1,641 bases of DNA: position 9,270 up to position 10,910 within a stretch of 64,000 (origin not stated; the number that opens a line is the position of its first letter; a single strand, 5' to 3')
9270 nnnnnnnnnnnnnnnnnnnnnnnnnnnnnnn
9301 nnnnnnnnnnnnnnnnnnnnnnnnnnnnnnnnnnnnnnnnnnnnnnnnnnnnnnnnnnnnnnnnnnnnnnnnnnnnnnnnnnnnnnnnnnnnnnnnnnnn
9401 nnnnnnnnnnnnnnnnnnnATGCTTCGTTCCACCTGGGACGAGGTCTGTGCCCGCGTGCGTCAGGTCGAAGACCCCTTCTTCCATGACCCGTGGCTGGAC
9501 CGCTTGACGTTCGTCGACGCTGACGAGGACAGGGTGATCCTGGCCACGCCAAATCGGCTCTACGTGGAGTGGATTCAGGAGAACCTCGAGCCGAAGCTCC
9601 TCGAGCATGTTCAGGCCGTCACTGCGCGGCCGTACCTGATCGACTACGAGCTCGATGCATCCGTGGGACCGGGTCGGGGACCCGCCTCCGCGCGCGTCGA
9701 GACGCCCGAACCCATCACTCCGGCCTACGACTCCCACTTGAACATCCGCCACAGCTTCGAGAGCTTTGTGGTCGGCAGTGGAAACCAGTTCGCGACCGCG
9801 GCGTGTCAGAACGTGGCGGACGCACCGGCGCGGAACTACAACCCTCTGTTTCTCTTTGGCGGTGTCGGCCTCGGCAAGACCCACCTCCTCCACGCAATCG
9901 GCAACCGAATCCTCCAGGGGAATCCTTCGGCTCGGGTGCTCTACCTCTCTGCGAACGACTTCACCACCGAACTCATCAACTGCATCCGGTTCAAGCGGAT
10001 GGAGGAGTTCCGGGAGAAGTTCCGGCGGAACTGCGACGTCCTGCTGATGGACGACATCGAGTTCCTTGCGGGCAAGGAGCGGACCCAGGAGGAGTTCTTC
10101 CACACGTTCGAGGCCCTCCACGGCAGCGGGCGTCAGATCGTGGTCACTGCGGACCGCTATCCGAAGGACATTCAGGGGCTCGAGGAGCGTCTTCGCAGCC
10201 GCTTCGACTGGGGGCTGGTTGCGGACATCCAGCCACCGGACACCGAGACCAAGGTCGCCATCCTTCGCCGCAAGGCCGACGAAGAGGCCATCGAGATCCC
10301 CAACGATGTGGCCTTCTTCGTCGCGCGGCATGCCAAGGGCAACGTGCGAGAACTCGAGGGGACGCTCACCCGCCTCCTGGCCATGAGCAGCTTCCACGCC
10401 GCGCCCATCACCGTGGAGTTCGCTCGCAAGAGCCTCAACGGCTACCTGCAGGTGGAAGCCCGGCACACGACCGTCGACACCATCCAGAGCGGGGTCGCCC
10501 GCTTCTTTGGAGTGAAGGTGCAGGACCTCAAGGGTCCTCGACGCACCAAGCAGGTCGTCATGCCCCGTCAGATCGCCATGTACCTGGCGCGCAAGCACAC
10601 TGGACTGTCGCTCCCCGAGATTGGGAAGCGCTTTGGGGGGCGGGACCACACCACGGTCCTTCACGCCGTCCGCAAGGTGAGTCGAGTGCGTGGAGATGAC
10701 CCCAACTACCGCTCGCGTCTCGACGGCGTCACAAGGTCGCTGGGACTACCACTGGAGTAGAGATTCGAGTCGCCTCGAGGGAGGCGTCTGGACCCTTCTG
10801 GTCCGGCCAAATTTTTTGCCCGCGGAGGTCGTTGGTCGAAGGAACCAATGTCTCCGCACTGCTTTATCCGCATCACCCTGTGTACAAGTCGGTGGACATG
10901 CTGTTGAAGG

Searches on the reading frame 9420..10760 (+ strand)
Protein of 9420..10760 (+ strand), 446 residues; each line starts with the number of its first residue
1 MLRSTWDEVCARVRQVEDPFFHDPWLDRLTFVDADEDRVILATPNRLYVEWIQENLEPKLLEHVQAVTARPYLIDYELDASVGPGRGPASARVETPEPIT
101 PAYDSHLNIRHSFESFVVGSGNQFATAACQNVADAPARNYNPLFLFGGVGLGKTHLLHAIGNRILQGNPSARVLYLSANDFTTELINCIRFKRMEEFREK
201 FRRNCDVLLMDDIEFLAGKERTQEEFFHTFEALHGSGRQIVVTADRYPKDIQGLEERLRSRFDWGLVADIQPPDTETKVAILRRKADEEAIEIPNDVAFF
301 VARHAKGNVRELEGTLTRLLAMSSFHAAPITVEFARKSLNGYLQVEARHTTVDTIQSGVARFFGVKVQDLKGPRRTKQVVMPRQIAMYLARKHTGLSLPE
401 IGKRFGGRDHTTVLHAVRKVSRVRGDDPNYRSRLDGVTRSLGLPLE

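Call 11: find_homologous_proteins(query=window:9420-10760:+, max_evalue=1e-50)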
Query window:9420-10760:+ (446 aa): 8000 proteins with E <= 1e-50 among 8000 candidates; the best 120 are listed.
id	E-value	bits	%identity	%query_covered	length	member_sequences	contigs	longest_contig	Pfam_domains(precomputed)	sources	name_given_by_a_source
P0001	2.4e-273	925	89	100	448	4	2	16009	PF11638.14,PF22688.3,PF01695.24,PF00308.25,PF08299.18,PF00004.36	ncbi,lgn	-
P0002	5.6e-266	900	88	100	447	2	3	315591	PF11638.14,PF22688.3,PF00308.25,PF08299.18,PF00004.36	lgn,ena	-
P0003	1.1e-265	899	88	100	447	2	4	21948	PF11638.14,PF22688.3,PF00308.25,PF08299.18,PF00004.36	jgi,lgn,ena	-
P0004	9.9e-263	890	87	100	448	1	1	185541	PF11638.14,PF22688.3,PF00308.25,PF08299.18,PF00004.36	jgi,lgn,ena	-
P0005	9.3e-262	886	86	100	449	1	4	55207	PF11638.14,PF22688.3,PF00308.25,PF08299.18,PF00004.36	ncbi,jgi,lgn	jgi:chromosomal replication initiator protein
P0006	1.4e-259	879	87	100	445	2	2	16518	PF11638.14,PF22688.3,PF00308.25,PF08299.18,PF00004.36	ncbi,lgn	-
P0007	1.1e-245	834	82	100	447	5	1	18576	PF11638.14,PF22688.3,PF00308.25,PF08299.18,PF00004.36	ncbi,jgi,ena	-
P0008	2.9e-243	826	81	100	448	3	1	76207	PF11638.14,PF22688.3,PF00308.25,PF08299.18,PF00004.36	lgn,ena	-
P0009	6.8e-240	814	81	100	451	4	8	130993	PF11638.14,PF22688.3,PF00308.25,PF08299.18,PF00004.36,PF01637.25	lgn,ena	-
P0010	2.6e-216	737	71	100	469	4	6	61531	PF11638.14,PF22688.3,PF00308.25,PF08299.18,PF00004.36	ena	-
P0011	3.7e-216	736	71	100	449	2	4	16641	PF11638.14,PF00308.25,PF08299.18,PF00004.36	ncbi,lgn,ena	-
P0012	1.2e-214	731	73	100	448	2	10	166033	PF11638.14,PF22688.3,PF00308.25,PF08299.18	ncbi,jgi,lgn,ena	-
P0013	1.2e-214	731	73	100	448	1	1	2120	PF11638.14,PF22688.3,PF01695.24,PF00308.25,PF08299.18,PF00004.36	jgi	jgi:chromosomal replication initiator protein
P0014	1.5e-214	731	71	100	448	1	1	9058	PF11638.14,PF00308.25,PF08299.18,PF00004.36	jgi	jgi:chromosomal replication initiator protein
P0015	5.6e-214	729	73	100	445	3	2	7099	PF11638.14,PF22688.3,PF00308.25,PF08299.18,PF00004.36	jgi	jgi:chromosomal replication initiator protein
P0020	6.5e-211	719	69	99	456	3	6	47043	PF11638.14,PF22688.3,PF01695.24,PF00308.25,PF08299.18,PF00004.36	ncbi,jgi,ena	-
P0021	1.5e-210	718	70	100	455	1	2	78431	PF11638.14,PF22688.3,PF01695.24,PF00308.25,PF08299.18,PF00004.36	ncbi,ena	-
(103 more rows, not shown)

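Call 14: find_encoding_contigs(protein=P0001, flank=4000, max_places=3)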
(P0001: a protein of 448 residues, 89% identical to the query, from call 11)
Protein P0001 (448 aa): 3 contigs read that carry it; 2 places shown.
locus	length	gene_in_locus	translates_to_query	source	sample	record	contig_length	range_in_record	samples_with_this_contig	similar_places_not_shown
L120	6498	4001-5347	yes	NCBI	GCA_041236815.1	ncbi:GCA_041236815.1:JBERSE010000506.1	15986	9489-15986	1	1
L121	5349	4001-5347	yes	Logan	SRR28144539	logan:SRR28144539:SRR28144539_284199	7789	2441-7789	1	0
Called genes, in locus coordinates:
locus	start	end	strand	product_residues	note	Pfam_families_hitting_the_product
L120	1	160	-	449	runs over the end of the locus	PF10396:TrmE_N, PF12631:MnmE_helical, PF01926:MMR_HSR1, PF02421:FeoB_N (faint)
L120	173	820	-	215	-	PF01424:R3H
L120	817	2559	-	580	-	PF14849:YidC_periplas, PF02096:60KD_IMP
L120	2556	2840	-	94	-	PF01809:YidD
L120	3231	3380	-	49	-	PF00468:Ribosomal_L34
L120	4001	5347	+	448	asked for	PF11638:DnaA_N, PF00308:Bac_DnaA, PF01695:IstB_IS21 (weak), PF00004:AAA (weak), PF22688:Hda_lid (weak), PF08299:Bac_DnaA_C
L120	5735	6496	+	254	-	?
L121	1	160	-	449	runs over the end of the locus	PF10396:TrmE_N, PF12631:MnmE_helical, PF01926:MMR_HSR1, PF02421:FeoB_N (faint)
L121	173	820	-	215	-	PF01424:R3H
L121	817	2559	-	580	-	PF14849:YidC_periplas, PF02096:60KD_IMP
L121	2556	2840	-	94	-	PF01809:YidD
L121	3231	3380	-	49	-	PF00468:Ribosomal_L34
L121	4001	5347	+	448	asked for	PF11638:DnaA_N, PF00308:Bac_DnaA, PF01695:IstB_IS21 (weak), PF00004:AAA (weak), PF22688:Hda_lid (weak), PF08299:Bac_DnaA_C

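Call 15: find_encoding_contigs(protein=P0002, flank=4000, max_places=3)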
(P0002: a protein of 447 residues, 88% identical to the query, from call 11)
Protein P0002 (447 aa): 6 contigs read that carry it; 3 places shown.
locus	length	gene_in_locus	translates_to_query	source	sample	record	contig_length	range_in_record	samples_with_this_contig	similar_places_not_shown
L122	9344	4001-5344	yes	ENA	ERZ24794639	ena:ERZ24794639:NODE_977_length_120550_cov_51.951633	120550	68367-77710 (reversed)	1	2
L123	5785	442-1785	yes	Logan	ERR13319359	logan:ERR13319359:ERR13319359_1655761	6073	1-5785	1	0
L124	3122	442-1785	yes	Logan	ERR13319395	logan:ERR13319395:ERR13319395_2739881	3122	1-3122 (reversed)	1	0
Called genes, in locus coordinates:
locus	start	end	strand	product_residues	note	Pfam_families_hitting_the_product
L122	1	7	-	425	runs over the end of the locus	PF10396:TrmE_N, PF12631:MnmE_helical, PF01926:MMR_HSR1, PF02421:FeoB_N (weak)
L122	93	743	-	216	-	PF01424:R3H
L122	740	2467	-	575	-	PF14849:YidC_periplas, PF02096:60KD_IMP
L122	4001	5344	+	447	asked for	PF11638:DnaA_N (weak), PF00308:Bac_DnaA, PF00004:AAA, PF22688:Hda_lid (faint), PF08299:Bac_DnaA_C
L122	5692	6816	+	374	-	PF00712:DNA_pol3_beta, PF02767:DNA_pol3_beta_2, PF02768:DNA_pol3_beta_3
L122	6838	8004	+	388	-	PF02463:SMC_N, PF13175:AAA_15 (weak), PF13476:AAA_23 (weak), PF13304:AAA_21 (faint)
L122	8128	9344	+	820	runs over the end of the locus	PF02518:HATPase_c, PF00204:DNA_gyraseB, PF01751:Toprim, PF21249:GyrB_hook (faint), PF18053:GyrB_insert (weak), PF00986:DNA_gyraseB_C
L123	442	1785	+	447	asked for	PF11638:DnaA_N (weak), PF00308:Bac_DnaA, PF00004:AAA, PF22688:Hda_lid (faint), PF08299:Bac_DnaA_C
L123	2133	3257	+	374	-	PF00712:DNA_pol3_beta, PF02767:DNA_pol3_beta_2, PF02768:DNA_pol3_beta_3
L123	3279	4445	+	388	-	PF02463:SMC_N, PF13175:AAA_15 (weak), PF13476:AAA_23 (weak), PF13304:AAA_21 (faint)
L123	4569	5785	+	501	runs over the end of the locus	?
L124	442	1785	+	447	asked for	PF11638:DnaA_N (weak), PF00308:Bac_DnaA, PF00004:AAA, PF22688:Hda_lid (faint), PF08299:Bac_DnaA_C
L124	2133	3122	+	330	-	?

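Call 20: find_encoding_contigs(protein=window:9420-10760:+, flank=4000, max_places=10)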
Protein window:9420-10760:+ (446 aa): 1 contig read that carries it; 1 place shown.
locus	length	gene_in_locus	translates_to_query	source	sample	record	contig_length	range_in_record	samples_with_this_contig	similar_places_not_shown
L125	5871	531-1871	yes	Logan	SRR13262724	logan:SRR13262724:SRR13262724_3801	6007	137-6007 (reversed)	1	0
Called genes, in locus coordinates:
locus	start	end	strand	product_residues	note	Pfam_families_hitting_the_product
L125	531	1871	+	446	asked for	PF11638:DnaA_N, PF00308:Bac_DnaA, PF00004:AAA (weak), PF22688:Hda_lid (faint), PF08299:Bac_DnaA_C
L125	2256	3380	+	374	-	PF00712:DNA_pol3_beta, PF02767:DNA_pol3_beta_2, PF02768:DNA_pol3_beta_3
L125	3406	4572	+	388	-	PF02463:SMC_N, PF13175:AAA_15 (weak), PF13476:AAA_23 (weak), PF13304:AAA_21 (faint)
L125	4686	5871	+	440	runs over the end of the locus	?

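Call 23: find_encoding_contigs(protein=P0004, flank=4000, max_places=3)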
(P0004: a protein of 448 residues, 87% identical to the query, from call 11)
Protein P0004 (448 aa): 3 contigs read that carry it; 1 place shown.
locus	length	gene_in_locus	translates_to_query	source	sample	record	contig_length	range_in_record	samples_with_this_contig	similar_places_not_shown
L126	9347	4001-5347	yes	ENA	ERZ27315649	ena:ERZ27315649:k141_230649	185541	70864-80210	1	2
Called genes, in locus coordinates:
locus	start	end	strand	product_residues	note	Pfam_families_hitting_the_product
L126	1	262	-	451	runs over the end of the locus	PF10396:TrmE_N, PF12631:MnmE_helical, PF00350:Dynamin_N (faint), PF01926:MMR_HSR1, PF02421:FeoB_N (weak)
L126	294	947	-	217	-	PF01424:R3H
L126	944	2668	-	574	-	PF14849:YidC_periplas, PF02096:60KD_IMP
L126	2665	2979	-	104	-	PF01809:YidD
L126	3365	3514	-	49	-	PF00468:Ribosomal_L34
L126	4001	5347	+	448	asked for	PF11638:DnaA_N, PF00308:Bac_DnaA, PF00004:AAA, PF22688:Hda_lid (weak), PF08299:Bac_DnaA_C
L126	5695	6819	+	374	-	PF00712:DNA_pol3_beta, PF02767:DNA_pol3_beta_2, PF02768:DNA_pol3_beta_3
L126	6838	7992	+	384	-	PF02463:SMC_N, PF13175:AAA_15, PF13476:AAA_23, PF13304:AAA_21 (faint)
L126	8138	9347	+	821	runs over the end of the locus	PF02518:HATPase_c, PF00204:DNA_gyraseB, PF01751:Toprim, PF18053:GyrB_insert, PF00986:DNA_gyraseB_C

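Call 24: find_encoding_contigs(protein=P0005, flank=4000, max_places=4)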
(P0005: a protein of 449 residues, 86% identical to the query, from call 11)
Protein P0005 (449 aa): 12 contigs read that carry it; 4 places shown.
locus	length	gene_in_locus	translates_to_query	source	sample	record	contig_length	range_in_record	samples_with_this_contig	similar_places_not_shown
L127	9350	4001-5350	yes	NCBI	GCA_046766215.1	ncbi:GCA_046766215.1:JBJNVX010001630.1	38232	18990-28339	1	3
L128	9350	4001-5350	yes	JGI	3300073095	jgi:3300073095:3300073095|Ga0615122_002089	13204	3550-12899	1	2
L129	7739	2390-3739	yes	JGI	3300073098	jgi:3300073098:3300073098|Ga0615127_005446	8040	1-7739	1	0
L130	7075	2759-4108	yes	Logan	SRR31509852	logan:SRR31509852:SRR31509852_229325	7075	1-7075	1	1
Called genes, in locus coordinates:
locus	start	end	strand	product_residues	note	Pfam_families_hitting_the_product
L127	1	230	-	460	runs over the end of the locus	PF10396:TrmE_N, PF12631:MnmE_helical, PF00350:Dynamin_N (faint), PF01926:MMR_HSR1, PF02421:FeoB_N (weak)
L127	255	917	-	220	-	PF01424:R3H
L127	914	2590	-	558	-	PF14849:YidC_periplas, PF02096:60KD_IMP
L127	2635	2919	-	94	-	PF01809:YidD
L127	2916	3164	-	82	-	PF00825:Ribonuclease_P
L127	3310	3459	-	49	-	PF00468:Ribosomal_L34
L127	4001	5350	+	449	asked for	PF11638:DnaA_N, PF00308:Bac_DnaA, PF00004:AAA (weak), PF22688:Hda_lid (weak), PF08299:Bac_DnaA_C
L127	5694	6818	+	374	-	PF00712:DNA_pol3_beta, PF02767:DNA_pol3_beta_2, PF02768:DNA_pol3_beta_3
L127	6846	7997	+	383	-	PF02463:SMC_N, PF13175:AAA_15, PF13476:AAA_23, PF13304:AAA_21 (faint)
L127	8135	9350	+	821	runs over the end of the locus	PF02518:HATPase_c, PF00204:DNA_gyraseB, PF01751:Toprim, PF18053:GyrB_insert, PF00986:DNA_gyraseB_C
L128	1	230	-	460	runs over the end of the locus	PF10396:TrmE_N, PF12631:MnmE_helical, PF00350:Dynamin_N (faint), PF01926:MMR_HSR1, PF02421:FeoB_N (weak)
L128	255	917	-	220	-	PF01424:R3H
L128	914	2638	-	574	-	PF14849:YidC_periplas, PF02096:60KD_IMP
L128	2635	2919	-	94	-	PF01809:YidD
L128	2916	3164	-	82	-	PF00825:Ribonuclease_P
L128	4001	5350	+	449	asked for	PF11638:DnaA_N, PF00308:Bac_DnaA, PF00004:AAA (weak), PF22688:Hda_lid (weak), PF08299:Bac_DnaA_C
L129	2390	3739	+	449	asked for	PF11638:DnaA_N, PF00308:Bac_DnaA, PF00004:AAA (weak), PF22688:Hda_lid (weak), PF08299:Bac_DnaA_C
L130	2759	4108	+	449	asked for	PF11638:DnaA_N, PF00308:Bac_DnaA, PF00004:AAA (weak), PF22688:Hda_lid (weak), PF08299:Bac_DnaA_C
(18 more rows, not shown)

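Call 30: find_encoding_contigs(protein=P0003, flank=2500, max_places=5)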
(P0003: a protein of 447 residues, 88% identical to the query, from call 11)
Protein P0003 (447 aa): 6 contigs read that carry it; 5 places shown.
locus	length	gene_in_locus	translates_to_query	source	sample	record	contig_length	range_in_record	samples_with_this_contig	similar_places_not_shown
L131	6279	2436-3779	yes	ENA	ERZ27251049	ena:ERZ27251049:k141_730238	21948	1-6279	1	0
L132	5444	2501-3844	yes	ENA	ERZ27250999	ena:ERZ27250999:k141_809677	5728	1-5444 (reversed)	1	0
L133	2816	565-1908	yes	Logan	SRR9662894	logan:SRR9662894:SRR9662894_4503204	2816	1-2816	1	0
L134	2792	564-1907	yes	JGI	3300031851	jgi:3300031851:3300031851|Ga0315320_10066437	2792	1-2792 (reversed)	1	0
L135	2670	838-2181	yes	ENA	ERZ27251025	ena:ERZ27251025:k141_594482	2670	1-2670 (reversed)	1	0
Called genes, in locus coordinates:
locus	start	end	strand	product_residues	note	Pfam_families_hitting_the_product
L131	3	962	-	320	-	?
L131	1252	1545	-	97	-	PF00825:Ribonuclease_P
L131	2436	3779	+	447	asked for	PF11638:DnaA_N (weak), PF00308:Bac_DnaA, PF00004:AAA, PF22688:Hda_lid (weak), PF08299:Bac_DnaA_C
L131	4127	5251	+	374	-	PF00712:DNA_pol3_beta, PF02767:DNA_pol3_beta_2, PF02768:DNA_pol3_beta_3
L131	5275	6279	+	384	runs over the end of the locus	PF02463:SMC_N, PF13175:AAA_15, PF13476:AAA_23, PF13304:AAA_21 (faint)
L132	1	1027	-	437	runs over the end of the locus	?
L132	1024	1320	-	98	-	PF01809:YidD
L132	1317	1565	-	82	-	PF00825:Ribonuclease_P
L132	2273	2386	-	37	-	-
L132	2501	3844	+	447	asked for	PF11638:DnaA_N (weak), PF00308:Bac_DnaA, PF00004:AAA, PF22688:Hda_lid (weak), PF08299:Bac_DnaA_C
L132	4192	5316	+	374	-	PF00712:DNA_pol3_beta, PF02767:DNA_pol3_beta_2, PF02768:DNA_pol3_beta_3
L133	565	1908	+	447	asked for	PF11638:DnaA_N (weak), PF00308:Bac_DnaA, PF00004:AAA, PF22688:Hda_lid (weak), PF08299:Bac_DnaA_C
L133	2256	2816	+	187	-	?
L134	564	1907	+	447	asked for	PF11638:DnaA_N (weak), PF00308:Bac_DnaA, PF00004:AAA, PF22688:Hda_lid (weak), PF08299:Bac_DnaA_C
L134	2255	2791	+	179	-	?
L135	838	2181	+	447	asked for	PF11638:DnaA_N (weak), PF00308:Bac_DnaA, PF00004:AAA, PF22688:Hda_lid (weak), PF08299:Bac_DnaA_C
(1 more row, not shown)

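Call 31: find_encoding_contigs(protein=P0006, flank=2500, max_places=4)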
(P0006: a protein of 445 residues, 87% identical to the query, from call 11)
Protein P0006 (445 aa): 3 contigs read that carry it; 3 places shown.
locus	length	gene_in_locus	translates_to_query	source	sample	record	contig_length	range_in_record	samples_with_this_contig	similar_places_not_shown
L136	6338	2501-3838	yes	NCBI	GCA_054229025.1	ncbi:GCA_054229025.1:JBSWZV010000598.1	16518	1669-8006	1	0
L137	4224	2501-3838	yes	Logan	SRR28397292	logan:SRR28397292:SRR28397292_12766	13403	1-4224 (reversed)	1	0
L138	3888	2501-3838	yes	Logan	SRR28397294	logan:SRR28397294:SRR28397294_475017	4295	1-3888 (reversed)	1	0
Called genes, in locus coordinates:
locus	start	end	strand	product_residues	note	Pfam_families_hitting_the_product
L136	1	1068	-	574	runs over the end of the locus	PF14849:YidC_periplas, PF02096:60KD_IMP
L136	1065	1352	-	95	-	PF01809:YidD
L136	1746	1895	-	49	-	PF00468:Ribosomal_L34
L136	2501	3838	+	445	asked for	PF11638:DnaA_N, PF00308:Bac_DnaA, PF00004:AAA, PF22688:Hda_lid (weak), PF08299:Bac_DnaA_C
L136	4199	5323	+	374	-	PF00712:DNA_pol3_beta, PF02767:DNA_pol3_beta_2, PF02768:DNA_pol3_beta_3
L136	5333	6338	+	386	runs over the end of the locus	PF02463:SMC_N, PF13175:AAA_15 (weak), PF13476:AAA_23 (weak), PF13304:AAA_21 (faint)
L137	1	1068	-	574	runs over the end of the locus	PF14849:YidC_periplas, PF02096:60KD_IMP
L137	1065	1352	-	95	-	PF01809:YidD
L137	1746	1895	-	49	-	PF00468:Ribosomal_L34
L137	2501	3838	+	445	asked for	PF11638:DnaA_N, PF00308:Bac_DnaA, PF00004:AAA, PF22688:Hda_lid (weak), PF08299:Bac_DnaA_C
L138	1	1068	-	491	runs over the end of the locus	?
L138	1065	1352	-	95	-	PF01809:YidD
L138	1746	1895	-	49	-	PF00468:Ribosomal_L34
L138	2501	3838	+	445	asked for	PF11638:DnaA_N, PF00308:Bac_DnaA, PF00004:AAA, PF22688:Hda_lid (weak), PF08299:Bac_DnaA_C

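Call 32: find_encoding_contigs(protein=P0009, flank=2500, max_places=6)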
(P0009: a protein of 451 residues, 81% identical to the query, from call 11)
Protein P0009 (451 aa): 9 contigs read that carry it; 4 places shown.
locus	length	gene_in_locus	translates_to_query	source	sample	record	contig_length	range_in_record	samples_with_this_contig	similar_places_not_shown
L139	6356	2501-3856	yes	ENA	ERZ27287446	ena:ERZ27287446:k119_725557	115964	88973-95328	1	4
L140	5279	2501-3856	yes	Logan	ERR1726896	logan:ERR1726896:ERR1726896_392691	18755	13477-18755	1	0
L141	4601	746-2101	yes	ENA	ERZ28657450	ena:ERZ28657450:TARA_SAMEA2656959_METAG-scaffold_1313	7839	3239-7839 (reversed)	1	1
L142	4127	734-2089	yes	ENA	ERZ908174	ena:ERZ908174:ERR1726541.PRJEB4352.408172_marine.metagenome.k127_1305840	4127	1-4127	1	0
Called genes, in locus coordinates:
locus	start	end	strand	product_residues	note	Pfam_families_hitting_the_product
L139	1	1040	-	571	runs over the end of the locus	PF14849:YidC_periplas, PF02096:60KD_IMP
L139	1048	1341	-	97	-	PF01809:YidD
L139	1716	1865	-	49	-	PF00468:Ribosomal_L34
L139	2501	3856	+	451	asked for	PF11638:DnaA_N, PF00308:Bac_DnaA, PF01637:ATPase_2 (weak), PF00004:AAA, PF22688:Hda_lid (weak), PF08299:Bac_DnaA_C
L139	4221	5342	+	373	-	PF00712:DNA_pol3_beta, PF02767:DNA_pol3_beta_2, PF02768:DNA_pol3_beta_3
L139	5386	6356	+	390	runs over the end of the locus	PF02463:SMC_N, PF13175:AAA_15 (weak), PF13476:AAA_23, PF13304:AAA_21 (faint)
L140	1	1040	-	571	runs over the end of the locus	PF14849:YidC_periplas, PF02096:60KD_IMP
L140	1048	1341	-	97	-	PF01809:YidD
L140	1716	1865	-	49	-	PF00468:Ribosomal_L34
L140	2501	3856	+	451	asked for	PF11638:DnaA_N, PF00308:Bac_DnaA, PF01637:ATPase_2 (weak), PF00004:AAA, PF22688:Hda_lid (weak), PF08299:Bac_DnaA_C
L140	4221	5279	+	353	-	?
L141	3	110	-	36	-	?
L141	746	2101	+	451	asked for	PF11638:DnaA_N, PF00308:Bac_DnaA, PF01637:ATPase_2 (weak), PF00004:AAA, PF22688:Hda_lid (weak), PF08299:Bac_DnaA_C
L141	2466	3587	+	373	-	PF00712:DNA_pol3_beta, PF02767:DNA_pol3_beta_2, PF02768:DNA_pol3_beta_3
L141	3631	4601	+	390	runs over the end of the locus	PF02463:SMC_N, PF13175:AAA_15 (weak), PF13476:AAA_23, PF13304:AAA_21 (faint)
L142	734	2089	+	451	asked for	PF11638:DnaA_N, PF00308:Bac_DnaA, PF01637:ATPase_2 (weak), PF00004:AAA, PF22688:Hda_lid (weak), PF08299:Bac_DnaA_C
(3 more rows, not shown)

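Call 35: list_cluster_members(proteins=[P0001, P0005, P0006, P0007, P0011, P0012, P0020, P0021])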
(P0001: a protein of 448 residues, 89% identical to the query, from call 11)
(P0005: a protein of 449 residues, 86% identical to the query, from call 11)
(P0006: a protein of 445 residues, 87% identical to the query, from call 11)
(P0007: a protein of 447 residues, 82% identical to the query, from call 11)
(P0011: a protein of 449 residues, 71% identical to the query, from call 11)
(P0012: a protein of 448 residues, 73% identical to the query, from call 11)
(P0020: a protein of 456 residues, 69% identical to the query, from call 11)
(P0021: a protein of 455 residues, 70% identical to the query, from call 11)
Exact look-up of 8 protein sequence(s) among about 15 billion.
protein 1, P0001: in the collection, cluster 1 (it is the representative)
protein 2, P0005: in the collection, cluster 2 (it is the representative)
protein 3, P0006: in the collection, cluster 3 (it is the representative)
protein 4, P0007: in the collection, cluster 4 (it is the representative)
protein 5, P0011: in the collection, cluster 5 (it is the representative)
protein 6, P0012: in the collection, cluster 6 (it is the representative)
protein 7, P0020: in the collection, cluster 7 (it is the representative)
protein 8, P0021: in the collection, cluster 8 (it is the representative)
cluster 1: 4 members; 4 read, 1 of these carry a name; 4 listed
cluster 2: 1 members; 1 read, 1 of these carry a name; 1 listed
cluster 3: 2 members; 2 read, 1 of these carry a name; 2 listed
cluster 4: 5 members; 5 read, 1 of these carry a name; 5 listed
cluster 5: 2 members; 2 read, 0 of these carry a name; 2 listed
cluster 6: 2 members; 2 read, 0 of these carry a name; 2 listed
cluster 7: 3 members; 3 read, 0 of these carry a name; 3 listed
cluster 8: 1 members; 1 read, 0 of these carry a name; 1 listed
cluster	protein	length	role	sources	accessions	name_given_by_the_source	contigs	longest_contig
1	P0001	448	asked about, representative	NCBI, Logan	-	-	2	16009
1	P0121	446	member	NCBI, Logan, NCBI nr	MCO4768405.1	MAG: chromosomal replication initiator protein DnaA [Deltaproteobacteria bacterium] | chromosomal replication initiator protein DnaA [Deltaproteobacteria bacterium]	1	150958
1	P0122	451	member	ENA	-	-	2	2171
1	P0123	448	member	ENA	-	-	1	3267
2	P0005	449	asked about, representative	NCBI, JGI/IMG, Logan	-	chromosomal replication initiator protein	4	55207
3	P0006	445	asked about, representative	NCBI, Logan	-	-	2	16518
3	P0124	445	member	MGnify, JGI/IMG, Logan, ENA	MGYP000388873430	CR=1 FL=1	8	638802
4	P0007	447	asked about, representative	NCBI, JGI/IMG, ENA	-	-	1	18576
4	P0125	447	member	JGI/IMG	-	chromosomal replication initiator protein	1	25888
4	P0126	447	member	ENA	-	-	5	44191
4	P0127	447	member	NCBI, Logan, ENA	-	-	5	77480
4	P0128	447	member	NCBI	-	-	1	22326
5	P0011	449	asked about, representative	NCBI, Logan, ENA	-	-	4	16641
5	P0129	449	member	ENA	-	-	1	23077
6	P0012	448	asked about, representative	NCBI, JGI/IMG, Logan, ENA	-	-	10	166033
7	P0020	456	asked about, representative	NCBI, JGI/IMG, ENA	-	-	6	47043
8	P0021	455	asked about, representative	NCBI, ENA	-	-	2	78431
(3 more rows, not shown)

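Call 39: find_encoding_contigs(protein=P0007, flank=2500, max_places=3)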
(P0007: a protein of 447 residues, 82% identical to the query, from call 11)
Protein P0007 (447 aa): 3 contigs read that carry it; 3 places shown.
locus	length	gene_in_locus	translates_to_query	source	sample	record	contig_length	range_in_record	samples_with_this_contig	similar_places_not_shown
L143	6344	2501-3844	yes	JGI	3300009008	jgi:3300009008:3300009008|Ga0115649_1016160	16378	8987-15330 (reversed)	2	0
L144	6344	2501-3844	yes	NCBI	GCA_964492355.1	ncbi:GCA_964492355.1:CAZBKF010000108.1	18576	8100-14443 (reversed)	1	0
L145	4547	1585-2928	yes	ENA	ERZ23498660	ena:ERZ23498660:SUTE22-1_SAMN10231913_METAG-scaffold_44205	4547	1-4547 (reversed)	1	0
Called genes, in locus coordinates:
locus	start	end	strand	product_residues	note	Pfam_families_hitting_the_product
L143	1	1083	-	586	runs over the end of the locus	-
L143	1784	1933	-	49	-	PF00468:Ribosomal_L34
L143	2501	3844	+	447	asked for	PF11638:DnaA_N (weak), PF00308:Bac_DnaA, PF00004:AAA (weak), PF22688:Hda_lid (weak), PF08299:Bac_DnaA_C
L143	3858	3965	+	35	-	-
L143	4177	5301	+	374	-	PF00712:DNA_pol3_beta, PF02767:DNA_pol3_beta_2, PF02768:DNA_pol3_beta_3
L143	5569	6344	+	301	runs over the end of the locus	PF02463:SMC_N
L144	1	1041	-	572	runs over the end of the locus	-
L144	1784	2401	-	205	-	PF00468:Ribosomal_L34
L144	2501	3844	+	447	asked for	PF11638:DnaA_N (weak), PF00308:Bac_DnaA, PF00004:AAA (weak), PF22688:Hda_lid (weak), PF08299:Bac_DnaA_C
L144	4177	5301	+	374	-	PF00712:DNA_pol3_beta, PF02767:DNA_pol3_beta_2, PF02768:DNA_pol3_beta_3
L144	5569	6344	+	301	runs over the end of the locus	PF02463:SMC_N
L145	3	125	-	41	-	?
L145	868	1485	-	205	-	PF00468:Ribosomal_L34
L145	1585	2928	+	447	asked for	PF11638:DnaA_N (weak), PF00308:Bac_DnaA, PF00004:AAA (weak), PF22688:Hda_lid (weak), PF08299:Bac_DnaA_C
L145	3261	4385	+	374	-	PF00712:DNA_pol3_beta, PF02767:DNA_pol3_beta_2, PF02768:DNA_pol3_beta_3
